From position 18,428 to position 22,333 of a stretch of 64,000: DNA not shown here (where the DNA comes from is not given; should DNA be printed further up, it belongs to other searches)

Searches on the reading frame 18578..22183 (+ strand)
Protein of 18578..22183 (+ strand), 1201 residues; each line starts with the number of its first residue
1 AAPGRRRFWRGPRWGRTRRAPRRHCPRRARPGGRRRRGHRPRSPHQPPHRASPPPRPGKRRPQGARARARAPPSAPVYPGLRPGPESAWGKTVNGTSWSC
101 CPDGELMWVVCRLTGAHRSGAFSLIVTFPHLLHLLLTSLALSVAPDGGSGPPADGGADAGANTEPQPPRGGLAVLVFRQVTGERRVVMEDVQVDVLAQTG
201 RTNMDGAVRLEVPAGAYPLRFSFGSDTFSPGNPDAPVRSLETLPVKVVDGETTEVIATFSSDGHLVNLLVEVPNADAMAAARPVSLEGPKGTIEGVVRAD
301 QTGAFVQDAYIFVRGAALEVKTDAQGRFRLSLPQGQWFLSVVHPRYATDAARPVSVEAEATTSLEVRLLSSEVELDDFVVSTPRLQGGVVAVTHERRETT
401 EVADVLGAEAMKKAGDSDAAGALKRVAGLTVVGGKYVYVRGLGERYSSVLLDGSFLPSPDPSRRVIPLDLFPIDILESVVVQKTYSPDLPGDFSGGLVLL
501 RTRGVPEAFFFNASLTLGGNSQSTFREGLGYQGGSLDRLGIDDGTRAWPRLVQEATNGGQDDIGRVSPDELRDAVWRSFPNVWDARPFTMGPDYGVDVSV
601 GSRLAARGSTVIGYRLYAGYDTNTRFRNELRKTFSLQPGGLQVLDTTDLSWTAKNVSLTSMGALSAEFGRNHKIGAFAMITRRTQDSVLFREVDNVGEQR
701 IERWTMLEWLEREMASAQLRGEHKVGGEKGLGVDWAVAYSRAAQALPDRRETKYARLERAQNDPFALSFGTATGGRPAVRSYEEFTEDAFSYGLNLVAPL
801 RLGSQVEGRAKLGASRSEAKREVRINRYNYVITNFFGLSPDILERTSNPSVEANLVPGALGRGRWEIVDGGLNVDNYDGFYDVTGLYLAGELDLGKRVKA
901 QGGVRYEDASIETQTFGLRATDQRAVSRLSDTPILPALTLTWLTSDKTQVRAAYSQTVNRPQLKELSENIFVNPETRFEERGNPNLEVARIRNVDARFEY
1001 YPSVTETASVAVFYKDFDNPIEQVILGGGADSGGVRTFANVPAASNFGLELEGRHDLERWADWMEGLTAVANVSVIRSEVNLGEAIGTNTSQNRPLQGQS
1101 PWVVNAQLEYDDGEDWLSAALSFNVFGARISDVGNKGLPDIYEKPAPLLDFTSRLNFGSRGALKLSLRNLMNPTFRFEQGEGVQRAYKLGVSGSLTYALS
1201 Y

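Call 24: search_protein_families(library=pfam, proteins=[window:18578-22183:+], max_evalue=0.0001)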
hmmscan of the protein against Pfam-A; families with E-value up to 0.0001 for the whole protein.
window:18578-22183:+ (1201 aa): 5 families
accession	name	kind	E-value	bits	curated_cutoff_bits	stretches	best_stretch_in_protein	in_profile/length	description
PF00593.30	TonB_dep_Rec_b-barrel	-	1.8e-31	110.9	27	1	745-1170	82-436/436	TonB dependent receptor-like, beta-barrel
PF14905.12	OMP_b-brl_3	-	1.2e-16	61.3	27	1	882-1088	113-300/408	Outer membrane protein beta-barrel family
PF13620.12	CarboxypepD_reg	-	7.1e-14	52.4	32.3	1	292-368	1-81/82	Carboxypeptidase regulatory-like domain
PF07715.20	Plug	-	2.2e-10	41.4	23.9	1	396-491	2-100/107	TonB-dependent Receptor Plug Domain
PF13715.12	CarbopepD_reg_2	-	4.9e-09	36.5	32.2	1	293-380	1-88/88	CarboxypepD_reg-like domain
